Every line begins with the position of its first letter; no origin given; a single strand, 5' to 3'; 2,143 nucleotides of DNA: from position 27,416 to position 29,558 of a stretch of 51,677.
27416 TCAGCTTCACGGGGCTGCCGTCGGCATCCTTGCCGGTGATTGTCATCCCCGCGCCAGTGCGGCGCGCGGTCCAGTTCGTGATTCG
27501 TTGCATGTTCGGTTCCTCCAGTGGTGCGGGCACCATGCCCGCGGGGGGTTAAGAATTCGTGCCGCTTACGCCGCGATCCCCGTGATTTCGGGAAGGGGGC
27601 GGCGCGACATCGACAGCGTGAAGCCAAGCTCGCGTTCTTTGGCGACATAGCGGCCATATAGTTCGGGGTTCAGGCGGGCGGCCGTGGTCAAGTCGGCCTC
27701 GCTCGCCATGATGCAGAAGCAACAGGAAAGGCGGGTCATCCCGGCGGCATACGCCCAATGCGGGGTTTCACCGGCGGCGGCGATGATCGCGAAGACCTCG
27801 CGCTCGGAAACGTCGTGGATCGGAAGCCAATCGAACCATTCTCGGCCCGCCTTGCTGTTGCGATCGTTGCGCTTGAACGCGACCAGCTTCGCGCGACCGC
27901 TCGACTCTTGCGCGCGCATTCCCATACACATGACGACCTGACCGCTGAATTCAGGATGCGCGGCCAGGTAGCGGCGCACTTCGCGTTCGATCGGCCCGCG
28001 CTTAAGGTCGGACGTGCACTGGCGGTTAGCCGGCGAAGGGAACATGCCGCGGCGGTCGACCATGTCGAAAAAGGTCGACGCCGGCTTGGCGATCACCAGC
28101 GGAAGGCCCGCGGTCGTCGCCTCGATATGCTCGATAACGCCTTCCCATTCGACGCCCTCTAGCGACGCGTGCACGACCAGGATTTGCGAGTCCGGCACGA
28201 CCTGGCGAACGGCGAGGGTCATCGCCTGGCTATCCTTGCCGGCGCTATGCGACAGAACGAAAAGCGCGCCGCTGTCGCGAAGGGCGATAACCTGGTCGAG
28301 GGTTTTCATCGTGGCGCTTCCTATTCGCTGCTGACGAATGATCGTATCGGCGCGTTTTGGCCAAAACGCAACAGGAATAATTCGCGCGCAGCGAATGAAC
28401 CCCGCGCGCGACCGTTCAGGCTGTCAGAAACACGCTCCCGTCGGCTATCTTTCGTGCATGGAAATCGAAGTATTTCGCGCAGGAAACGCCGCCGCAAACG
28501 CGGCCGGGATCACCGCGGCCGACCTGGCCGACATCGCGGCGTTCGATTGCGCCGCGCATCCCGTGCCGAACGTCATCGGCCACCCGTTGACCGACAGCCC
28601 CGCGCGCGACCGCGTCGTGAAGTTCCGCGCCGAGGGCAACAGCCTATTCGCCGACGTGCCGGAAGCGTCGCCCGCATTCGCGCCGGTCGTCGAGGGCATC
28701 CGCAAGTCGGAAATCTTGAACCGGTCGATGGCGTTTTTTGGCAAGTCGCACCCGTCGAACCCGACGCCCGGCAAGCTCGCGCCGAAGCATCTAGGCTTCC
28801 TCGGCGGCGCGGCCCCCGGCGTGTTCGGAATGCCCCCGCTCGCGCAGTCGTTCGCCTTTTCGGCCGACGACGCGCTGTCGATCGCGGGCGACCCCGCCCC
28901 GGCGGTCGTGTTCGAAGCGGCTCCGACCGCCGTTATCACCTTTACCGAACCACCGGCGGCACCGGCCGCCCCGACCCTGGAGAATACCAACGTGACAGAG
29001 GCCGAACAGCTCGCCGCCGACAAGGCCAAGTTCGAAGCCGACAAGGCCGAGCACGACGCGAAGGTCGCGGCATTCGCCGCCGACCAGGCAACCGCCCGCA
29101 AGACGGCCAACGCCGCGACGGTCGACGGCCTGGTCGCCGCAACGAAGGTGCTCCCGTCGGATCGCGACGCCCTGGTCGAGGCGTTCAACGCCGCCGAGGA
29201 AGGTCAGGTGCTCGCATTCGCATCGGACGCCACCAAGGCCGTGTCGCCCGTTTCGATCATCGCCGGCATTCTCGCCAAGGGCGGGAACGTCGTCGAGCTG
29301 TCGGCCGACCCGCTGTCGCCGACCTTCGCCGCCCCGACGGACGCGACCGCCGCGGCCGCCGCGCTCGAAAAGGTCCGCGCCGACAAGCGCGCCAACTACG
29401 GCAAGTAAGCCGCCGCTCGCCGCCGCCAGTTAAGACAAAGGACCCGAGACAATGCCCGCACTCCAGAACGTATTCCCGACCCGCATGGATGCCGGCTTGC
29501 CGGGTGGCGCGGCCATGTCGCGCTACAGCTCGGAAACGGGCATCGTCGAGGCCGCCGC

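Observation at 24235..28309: Reverse-strand 13-gene accessory island splitting the head-assembly module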

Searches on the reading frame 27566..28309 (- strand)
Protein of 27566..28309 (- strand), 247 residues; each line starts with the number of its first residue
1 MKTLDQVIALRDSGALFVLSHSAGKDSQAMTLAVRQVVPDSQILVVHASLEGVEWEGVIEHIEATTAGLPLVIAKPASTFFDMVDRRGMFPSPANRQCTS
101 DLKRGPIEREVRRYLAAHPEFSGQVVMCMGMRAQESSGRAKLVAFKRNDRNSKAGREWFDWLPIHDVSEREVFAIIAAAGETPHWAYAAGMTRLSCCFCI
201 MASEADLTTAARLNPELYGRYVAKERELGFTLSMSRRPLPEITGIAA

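Call 6: search_protein_families(library=pfam, max_evalue=0.1, proteins=[window:27566-28309:-])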
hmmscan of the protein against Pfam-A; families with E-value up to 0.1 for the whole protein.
window:27566-28309:- (247 aa): 1 family
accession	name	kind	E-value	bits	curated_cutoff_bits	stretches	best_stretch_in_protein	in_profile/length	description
PF01507.26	PAPS_reduct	-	2.7e-12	47.5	22.5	1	18-200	3-173/175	Phosphoadenosine phosphosulfate reductase domain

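Call 7: search_protein_families(library=phrogs, max_evalue=0.1, proteins=[window:27566-28309:-])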
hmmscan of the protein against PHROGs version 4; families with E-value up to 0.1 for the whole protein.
window:27566-28309:- (247 aa): 4 families
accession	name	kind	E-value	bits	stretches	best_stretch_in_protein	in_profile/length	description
phrog_424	-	moron, auxiliary metabolic gene and host takeover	4.7e-40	138.9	1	11-236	157-376/460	phosphoadenosine phosphosulfate reductase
phrog_2302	-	moron, auxiliary metabolic gene and host takeover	8.9e-11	42.3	2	117-227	154-271/381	phosphoadenosine phosphosulfate reductase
phrog_15238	-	unknown function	9e-10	39.8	1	70-152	124-204/215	-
phrog_12882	-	moron, auxiliary metabolic gene and host takeover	0.00092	19.1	1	72-160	103-190/404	phosphoadenosine phosphosulfate reductase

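Call 17: find_related_loci(query=window:27566-28309:-, collection=viral_contigs, flank=8000)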
Query window:27566-28309:- (247 aa) in viral_contigs; peptide patterns used: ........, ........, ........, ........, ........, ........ (x = any residue, [..] = any of these).
20 stretches matched a pattern; 14 encode a relative of the query (tblastn E <= 1e-3); 14 distinct loci.
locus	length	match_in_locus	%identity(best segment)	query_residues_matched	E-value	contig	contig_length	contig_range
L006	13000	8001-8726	69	6-247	8e-113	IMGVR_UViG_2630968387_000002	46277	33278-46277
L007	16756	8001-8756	65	1-247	9e-111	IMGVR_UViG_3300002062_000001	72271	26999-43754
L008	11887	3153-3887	62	1-247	9e-103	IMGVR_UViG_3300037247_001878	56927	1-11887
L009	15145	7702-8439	62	1-245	2e-101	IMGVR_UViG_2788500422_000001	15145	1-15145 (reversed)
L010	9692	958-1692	60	1-245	1e-92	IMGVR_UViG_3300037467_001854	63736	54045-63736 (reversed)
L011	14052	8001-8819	53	3-247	2e-91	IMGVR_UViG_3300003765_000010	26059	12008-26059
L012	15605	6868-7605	59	6-247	4e-90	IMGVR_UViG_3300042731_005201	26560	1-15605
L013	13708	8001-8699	60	14-247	5e-90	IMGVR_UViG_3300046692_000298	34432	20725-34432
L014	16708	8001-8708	56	14-244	6e-89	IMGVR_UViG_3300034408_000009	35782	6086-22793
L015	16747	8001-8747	53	2-246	2e-88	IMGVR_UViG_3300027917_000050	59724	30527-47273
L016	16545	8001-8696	58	14-242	2e-86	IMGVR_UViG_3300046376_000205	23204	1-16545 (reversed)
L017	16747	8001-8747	54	6-247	8e-79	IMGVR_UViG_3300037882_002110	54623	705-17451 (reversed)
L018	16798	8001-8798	39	2-247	7e-57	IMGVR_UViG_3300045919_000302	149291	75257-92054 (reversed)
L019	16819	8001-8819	53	3-247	2e-91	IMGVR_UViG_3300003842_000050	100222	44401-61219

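Call 22: search_protein_families(library=padloc, max_evalue=0.01, proteins=[window:27566-28309:-])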
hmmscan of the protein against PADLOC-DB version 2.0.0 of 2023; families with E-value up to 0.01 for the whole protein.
window:27566-28309:- (247 aa): 6 families
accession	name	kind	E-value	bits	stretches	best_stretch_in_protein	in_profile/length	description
PDLC02510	BrxP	-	3.5e-15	53.3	1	11-207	129-321/779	BrxP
PDLC02782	SspD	-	1.7e-12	45.7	1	18-226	3-200/277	SspD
PDLC02661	DndC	-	5.3e-08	30.3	1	64-185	87-212/468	DndC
PDLC02662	DndC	-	1.4e-07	28.9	1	73-177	104-209/481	DndC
PDLC02659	DndC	-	0.0037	14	1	72-150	105-180/586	DndC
PDLC02660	DndC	-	0.0037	14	1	72-150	105-180/586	DndC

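Call 26: search_dna_similar(query=window:27566-28309:-, collection=phages, mode=protein, max_rows=30)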
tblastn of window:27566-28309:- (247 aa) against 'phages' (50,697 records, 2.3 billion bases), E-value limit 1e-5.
Records with a match: 35; places in all: 35; records where one place covers at least 80% of the query: 12.
Best place of each record, by identity: <60% 35.
By first word of the organism name: Bacteroides 6; Pseudomonas 4; Burkholderia 4; Stenotrophomonas 3; Bacteriophage 3; Streptomyces 2; Yersinia 2; Peduovirus 2; Serratia 2; Klebsiella 1; and 6 more.
By host as written in the record: - 9; Pseudomonas putida 2; Streptomyces lividans JI 1326 2; Yersinia pestis EV76 2; Serratia marcescens 2; Burkholderia pseudomallei 2; Stenotrophomonas sp. 1; Pseudomonas protegens CEMTC 4060 1; and 14 more.
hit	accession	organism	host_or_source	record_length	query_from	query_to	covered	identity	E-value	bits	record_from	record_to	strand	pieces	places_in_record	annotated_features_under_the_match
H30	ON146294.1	Stenotrophomonas phage B2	Stenotrophomonas sp.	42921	1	245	99%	52.1%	1e-79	265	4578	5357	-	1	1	phosphoadenosine-phosphosulfate reductase family protein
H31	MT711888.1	Pseudomonas phage Dolphis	Pseudomonas putida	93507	2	242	98%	49.6%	5e-70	238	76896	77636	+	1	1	phosphoadenosine phosphosulfate reductase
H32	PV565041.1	Pseudomonas phage Jeremy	Pseudomonas putida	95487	2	242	98%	49.6%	5e-70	238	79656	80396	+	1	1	phosphoadenosine phosphosulfate reductase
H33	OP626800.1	Pseudomonas phage PseuP_222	Pseudomonas protegens CEMTC 4060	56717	1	243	98%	47.6%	3e-65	224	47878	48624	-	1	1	phosphoadenosine phosphosulfate reductase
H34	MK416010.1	Klebsiella phage ST11-OXA245phi3.2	Klebsiella pneumoniae ST11-OXA245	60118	2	239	96%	47.8%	2e-66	228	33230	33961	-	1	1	phosphoadenosine phosphosulfate reductase | hypothetical protein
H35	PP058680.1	Labrenzia phage vB_LagS-V1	Roseibium aggregatum RF14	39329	1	236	96%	45.8%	8e-57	200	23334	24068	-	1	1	phosphoadenosine phosphosulfate reductase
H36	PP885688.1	Tunturiibacter phage Tunturi_5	Tunturiibacter psychrotolerans X4BP1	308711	1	247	100%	32.7%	1e-26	113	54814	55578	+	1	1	phosphoadenosine phosphosulfate reductase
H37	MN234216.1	Streptomyces phage Gilgamesh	Streptomyces lividans JI 1326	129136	10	237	92%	34.7%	6e-24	105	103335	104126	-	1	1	116: PAPS reductase-like domain protein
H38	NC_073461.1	Streptomyces phage Gilgamesh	Streptomyces lividans JI 1326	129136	10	237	92%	34.7%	6e-24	105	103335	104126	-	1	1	116: PAPS reductase-like domain protein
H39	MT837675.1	Bacteriophage sp.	human fecal samples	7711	18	220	82%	28.9%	2e-11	69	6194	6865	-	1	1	record has no annotation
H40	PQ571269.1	Bacteroides phage BKO1-TP3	Bacteroides koreensis HM3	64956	18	220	82%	28.5%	4e-11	68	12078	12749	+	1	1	phosphoadenosine phosphosulfate reductase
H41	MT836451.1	Bacteriophage sp.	human fecal samples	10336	20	212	78%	30.0%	3e-14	77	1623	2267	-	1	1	record has no annotation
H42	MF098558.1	Pseudoalteromonas phage KB12-38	Pseudoalteromonas sp. KB12-38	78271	16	237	90%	25.7%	9e-11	67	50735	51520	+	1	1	PAPS reductase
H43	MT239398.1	Yersinia phage P37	Yersinia pestis EV76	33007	71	226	63%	35.0%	2e-12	72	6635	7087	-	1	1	phosphoadenosine phosphosulfate reductase family protein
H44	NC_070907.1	Yersinia phage P37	Yersinia pestis EV76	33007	71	226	63%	35.0%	2e-12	72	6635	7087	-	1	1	phosphoadenosine phosphosulfate reductase family protein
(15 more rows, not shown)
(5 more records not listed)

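Call 28: get_annotated_region(hit=H30, flank=4500)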
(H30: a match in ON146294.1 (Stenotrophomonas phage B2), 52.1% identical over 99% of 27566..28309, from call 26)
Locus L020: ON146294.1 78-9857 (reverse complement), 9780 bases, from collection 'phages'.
description: Stenotrophomonas phage B2, complete genome.
organism: Stenotrophomonas phage B2 (NCBI taxid 2936871)
taxonomy: Viruses; Duplodnaviria; Heunggongvirae; Uroviricota; Caudoviricetes
host: Stenotrophomonas sp.; source: -; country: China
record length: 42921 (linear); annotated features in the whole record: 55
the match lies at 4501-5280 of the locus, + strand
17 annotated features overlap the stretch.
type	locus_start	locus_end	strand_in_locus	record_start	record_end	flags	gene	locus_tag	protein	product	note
CDS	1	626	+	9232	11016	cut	-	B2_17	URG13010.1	hypothetical protein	-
CDS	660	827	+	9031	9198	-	-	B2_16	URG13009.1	hypothetical protein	-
CDS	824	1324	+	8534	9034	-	-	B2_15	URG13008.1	hypothetical protein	hypothetical protein EOO54_03790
CDS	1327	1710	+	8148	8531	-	-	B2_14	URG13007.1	TetR/AcrR family transcriptional regulator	-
CDS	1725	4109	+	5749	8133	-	-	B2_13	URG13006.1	hypothetical protein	hypothetical protein YHS30scaffold667_46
CDS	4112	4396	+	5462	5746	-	-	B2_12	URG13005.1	hypothetical protein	-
CDS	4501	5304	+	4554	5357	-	-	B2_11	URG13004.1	phosphoadenosine-phosphosulfate reductase family protein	-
CDS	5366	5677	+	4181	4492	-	-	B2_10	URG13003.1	hypothetical protein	-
CDS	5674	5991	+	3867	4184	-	-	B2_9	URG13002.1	hypothetical protein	-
CDS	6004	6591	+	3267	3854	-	-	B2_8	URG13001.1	hypothetical protein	-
CDS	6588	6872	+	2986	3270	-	-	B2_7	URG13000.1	hypothetical protein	hypothetical protein UFOVP577_28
CDS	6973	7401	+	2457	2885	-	-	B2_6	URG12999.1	hypothetical protein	-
CDS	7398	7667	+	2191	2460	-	-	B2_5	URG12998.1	hypothetical protein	-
CDS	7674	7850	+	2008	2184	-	-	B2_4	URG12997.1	hypothetical protein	-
CDS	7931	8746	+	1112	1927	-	-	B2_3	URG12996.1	hypothetical protein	-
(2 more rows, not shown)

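Call 29: get_annotated_region(hit=H35, flank=4000)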
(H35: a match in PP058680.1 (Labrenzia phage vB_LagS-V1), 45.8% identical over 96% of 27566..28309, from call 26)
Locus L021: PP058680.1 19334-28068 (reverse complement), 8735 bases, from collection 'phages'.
description: Labrenzia phage vB_LagS-V1, complete genome.
organism: Labrenzia phage vB_LagS-V1 (NCBI taxid 3113644)
taxonomy: Viruses; Duplodnaviria; Heunggongvirae; Uroviricota; Caudoviricetes
host: Roseibium aggregatum RF14; source: Mariana Trench at a depth of 4000 m; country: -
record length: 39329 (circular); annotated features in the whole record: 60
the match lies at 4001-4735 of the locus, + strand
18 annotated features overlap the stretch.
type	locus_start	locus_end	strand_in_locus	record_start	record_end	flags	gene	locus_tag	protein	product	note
CDS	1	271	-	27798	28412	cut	-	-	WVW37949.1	hypothetical protein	-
CDS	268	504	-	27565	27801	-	-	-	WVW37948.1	hypothetical protein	-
CDS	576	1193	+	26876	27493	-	-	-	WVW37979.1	type VI secretion protein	-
CDS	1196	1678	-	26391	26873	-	-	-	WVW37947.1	hypothetical protein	-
CDS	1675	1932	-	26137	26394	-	-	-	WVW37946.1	transcriptional repressor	-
CDS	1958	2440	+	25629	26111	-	-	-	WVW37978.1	repressor protein CI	-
CDS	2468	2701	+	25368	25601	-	-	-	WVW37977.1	hypothetical protein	-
CDS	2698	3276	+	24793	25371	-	-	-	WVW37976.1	hypothetical protein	-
CDS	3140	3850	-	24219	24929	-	-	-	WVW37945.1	hypothetical protein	-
CDS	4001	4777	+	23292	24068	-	-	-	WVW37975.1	phosphoadenosine phosphosulfate reductase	-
CDS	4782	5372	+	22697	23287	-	-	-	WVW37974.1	hypothetical protein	-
CDS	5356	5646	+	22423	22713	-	-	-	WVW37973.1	hypothetical protein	-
CDS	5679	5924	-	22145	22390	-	-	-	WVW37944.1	hypothetical protein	-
CDS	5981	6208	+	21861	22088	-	-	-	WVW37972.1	hypothetical protein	-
CDS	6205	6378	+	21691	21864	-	-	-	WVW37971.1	hypothetical protein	-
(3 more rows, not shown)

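Call 30: get_annotated_region(hit=H33, flank=4000)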
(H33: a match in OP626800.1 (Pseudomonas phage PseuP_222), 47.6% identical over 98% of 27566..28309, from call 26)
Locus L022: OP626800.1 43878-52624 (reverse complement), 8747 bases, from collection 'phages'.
description: Pseudomonas phage PseuP_222, complete genome.
organism: Pseudomonas phage PseuP_222 (NCBI taxid 3043421)
taxonomy: Viruses; Duplodnaviria; Heunggongvirae; Uroviricota; Caudoviricetes
host: Pseudomonas protegens CEMTC 4060; source: River Inya water; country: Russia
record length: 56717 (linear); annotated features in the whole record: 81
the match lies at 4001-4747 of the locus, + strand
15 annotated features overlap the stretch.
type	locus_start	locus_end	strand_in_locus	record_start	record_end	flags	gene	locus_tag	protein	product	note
CDS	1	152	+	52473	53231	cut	-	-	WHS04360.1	hypothetical protein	-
CDS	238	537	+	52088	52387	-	-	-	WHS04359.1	hypothetical protein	-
CDS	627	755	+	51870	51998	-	-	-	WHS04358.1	hypothetical protein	-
CDS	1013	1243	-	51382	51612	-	-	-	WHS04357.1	hypothetical protein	-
CDS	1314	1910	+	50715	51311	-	-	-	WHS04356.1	hypothetical protein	-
CDS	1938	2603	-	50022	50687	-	-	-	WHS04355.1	hypothetical protein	-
CDS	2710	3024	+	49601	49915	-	-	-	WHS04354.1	hypothetical protein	-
CDS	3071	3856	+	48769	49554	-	-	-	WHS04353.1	adenine-specific methyltransferase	-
CDS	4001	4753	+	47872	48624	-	-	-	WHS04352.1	phosphoadenosine phosphosulfate reductase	-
CDS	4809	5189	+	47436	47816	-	-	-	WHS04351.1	hypothetical protein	-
CDS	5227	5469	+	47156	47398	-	-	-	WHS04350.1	hypothetical protein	-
CDS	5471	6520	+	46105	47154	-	-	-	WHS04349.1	integrase/tyrosine-type recombinase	-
CDS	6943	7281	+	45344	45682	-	-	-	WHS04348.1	minor tail protein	-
CDS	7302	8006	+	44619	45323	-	-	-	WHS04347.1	SOS response associated peptidase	Gifsy-2 prophage protein/SOS response associated peptidase (SRAP)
CDS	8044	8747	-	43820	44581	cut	-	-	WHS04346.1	DNA adenine methylase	-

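Call 43: search_solved_structures(query=window:27566-28309:-, max_evalue=0.01, show_alignments=2)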
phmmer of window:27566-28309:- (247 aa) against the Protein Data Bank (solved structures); distinct sequences matched with E-value up to 0.01: 0.

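Call 44: search_protein_families(library=ncbifam, max_evalue=0.1, proteins=[window:27566-28309:-])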
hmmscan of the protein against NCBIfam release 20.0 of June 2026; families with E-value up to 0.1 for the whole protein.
window:27566-28309:- (247 aa): 9 families
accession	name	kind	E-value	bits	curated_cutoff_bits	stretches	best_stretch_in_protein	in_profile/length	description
NF006327.0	PRK08557.1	equivalog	2.8e-15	56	366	1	11-224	178-379/415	hypothetical protein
NF010367.0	PRK13795.1-2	equivalog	1.2e-11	43.8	456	1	18-222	246-438/584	hypothetical protein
NF010368.0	PRK13795.1-3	equivalog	4.8e-11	41.6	588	1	19-222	252-443/635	hypothetical protein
NF010366.0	PRK13795.1-1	equivalog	7.2e-08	31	745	1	19-224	271-468/667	hypothetical protein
NF010369.0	PRK13795.1-4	equivalog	2e-07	29.6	1086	1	19-225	256-454/633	hypothetical protein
NF006351.0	PRK08576.1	equivalog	3e-07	29.4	290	1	18-204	238-406/436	hypothetical protein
NF005316.0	PRK06850.1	equivalog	2.7e-05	23.2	536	1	76-178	110-213/505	hypothetical protein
TIGR03183.1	DNA_S_dndC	equivalog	7.4e-05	21.8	290.4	1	87-178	105-199/447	DNA phosphorothioation system sulfurtransferase DndC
NF002537.0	PRK02090.1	equivalog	8.5e-05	22.3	154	1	11-202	37-215/244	phosphoadenylyl-sulfate reductase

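Call 45: find_encoding_contigs(protein=window:27566-28309:-, flank=10000, max_places=6)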
Protein window:27566-28309:- (247 aa): 5 contigs read that carry it; 2 places shown.
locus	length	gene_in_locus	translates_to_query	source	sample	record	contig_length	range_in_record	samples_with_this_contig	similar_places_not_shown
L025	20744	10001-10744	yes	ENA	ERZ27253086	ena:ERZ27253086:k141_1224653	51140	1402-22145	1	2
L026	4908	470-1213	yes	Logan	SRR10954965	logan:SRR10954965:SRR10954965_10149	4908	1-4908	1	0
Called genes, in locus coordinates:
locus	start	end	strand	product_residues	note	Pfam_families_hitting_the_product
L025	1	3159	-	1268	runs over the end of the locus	-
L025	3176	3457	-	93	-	PF08809:DUF1799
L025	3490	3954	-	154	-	-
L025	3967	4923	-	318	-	-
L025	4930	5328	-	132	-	-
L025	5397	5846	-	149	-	PF23840:Phage_tail_terminator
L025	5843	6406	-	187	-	PF05069:Phage_tail_S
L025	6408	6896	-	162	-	PF07030:Phage_Mu_Gp36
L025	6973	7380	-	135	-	-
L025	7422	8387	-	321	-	PF09950:Major_capside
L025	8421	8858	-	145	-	PF22758:Phage_cement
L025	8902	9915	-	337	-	-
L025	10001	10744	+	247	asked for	PF01507:PAPS_reduct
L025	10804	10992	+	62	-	-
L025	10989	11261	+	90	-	-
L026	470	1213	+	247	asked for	PF01507:PAPS_reduct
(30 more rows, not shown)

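Call 107: list_cluster_members(proteins=[window:27566-28309:-, window:24692-25042:-, window:26158-26436:-, window:29923-30888:+])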
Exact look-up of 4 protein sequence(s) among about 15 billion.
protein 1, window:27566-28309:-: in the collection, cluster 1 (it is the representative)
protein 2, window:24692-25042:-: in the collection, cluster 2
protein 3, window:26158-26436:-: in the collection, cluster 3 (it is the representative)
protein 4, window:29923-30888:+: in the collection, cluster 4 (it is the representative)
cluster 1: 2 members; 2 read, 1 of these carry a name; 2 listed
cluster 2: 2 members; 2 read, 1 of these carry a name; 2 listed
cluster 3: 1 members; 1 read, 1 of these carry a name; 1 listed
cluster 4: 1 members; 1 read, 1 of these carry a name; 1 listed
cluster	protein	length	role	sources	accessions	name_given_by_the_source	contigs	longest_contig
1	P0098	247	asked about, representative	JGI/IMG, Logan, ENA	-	3'-phosphoadenosine 5'-phosphosulfate sulfotransferase (PAPS reductase)/FAD synthetase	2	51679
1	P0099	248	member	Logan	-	-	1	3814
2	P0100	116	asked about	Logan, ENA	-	-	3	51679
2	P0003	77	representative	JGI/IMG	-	hypothetical protein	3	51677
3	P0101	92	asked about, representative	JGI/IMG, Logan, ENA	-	hypothetical protein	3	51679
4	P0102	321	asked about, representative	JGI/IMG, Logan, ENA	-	hypothetical protein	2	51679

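Call 111: search_protein_representatives(protein=window:27566-28309:-)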
Query: 247 residues. Proteins with E-value up to 0.001 (for the whole library): 2361; up to 1e-10: 1116; up to 1e-30: 262. The best 150 are listed.
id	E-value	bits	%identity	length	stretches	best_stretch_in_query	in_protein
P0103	1.4e-91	322.3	63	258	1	10-245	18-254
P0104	3.8e-86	304.5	60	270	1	3-245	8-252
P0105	4.2e-84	297.8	58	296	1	12-245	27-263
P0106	9.0e-84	296.7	58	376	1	5-243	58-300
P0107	3.9e-83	294.6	55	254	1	10-247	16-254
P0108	2.2e-79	282.3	54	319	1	9-237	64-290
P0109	2.1e-78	279.1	54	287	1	12-245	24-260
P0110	4.1e-78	278.2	59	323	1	11-245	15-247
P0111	7.7e-78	277.3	56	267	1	5-247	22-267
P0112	6.6e-77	274.2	57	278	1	6-242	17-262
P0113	9.8e-77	273.7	56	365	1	7-230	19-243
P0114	1.9e-76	272.8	56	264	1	12-245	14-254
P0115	2.1e-75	269.4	52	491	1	4-245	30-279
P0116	8.0e-75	267.4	54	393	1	6-241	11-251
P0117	7.8e-74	264.2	72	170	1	84-247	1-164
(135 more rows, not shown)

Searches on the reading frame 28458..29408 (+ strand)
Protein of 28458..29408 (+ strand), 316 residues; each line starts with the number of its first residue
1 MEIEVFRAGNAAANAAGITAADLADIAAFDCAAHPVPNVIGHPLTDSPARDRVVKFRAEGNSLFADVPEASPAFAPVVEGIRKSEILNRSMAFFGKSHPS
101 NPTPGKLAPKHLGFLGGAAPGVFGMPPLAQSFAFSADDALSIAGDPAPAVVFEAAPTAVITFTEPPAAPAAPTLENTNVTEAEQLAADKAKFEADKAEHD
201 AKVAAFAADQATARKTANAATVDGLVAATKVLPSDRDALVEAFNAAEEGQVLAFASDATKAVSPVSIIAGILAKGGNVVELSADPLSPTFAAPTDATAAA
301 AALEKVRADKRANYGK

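Call 9: search_protein_families(library=pfam, max_evalue=0.1, proteins=[window:28458-29408:+])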
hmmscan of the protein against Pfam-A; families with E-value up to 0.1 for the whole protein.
window:28458-29408:+ (316 aa): 0 families

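Call 10: search_protein_families(library=phrogs, max_evalue=0.1, proteins=[window:28458-29408:+])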
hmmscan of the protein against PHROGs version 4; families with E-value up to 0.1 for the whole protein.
window:28458-29408:+ (316 aa): 2 families
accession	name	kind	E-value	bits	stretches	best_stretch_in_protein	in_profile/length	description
phrog_976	-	head and packaging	3.6e-33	116.5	1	2-294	33-358/415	head maturation protease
phrog_11321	-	unknown function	0.015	15.8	1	177-258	187-267/327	-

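Call 16: find_related_loci(query=window:28458-29408:+, collection=viral_contigs, flank=10000)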
Query window:28458-29408:+ (316 aa) in viral_contigs; peptide patterns used: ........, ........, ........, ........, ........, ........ (x = any residue, [..] = any of these).
21 stretches matched a pattern; 3 encode a relative of the query (tblastn E <= 1e-3); 3 distinct loci.
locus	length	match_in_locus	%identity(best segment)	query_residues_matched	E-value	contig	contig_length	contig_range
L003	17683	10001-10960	69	1-316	4e-117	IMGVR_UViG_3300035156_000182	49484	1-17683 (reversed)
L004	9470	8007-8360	32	3-128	2e-14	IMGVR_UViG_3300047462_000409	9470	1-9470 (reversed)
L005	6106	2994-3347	32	3-128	2e-14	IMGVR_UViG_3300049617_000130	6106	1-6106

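Call 68: search_protein_families(library=pfam, alignment_id=A3, max_evalue=0.01)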
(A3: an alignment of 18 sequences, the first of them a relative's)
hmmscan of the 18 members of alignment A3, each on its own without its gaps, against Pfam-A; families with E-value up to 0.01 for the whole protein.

A. member 1, L003:9635-9853:- (72 aa): 0 families

B. families by the number of members that match (of 18 scanned): 2 families
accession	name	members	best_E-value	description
PF01555.25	N6_N4_Mtase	1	7.6e-28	DNA methylase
PF01170.24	UPF0020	1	0.00031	RMKL-like, methyltransferase domain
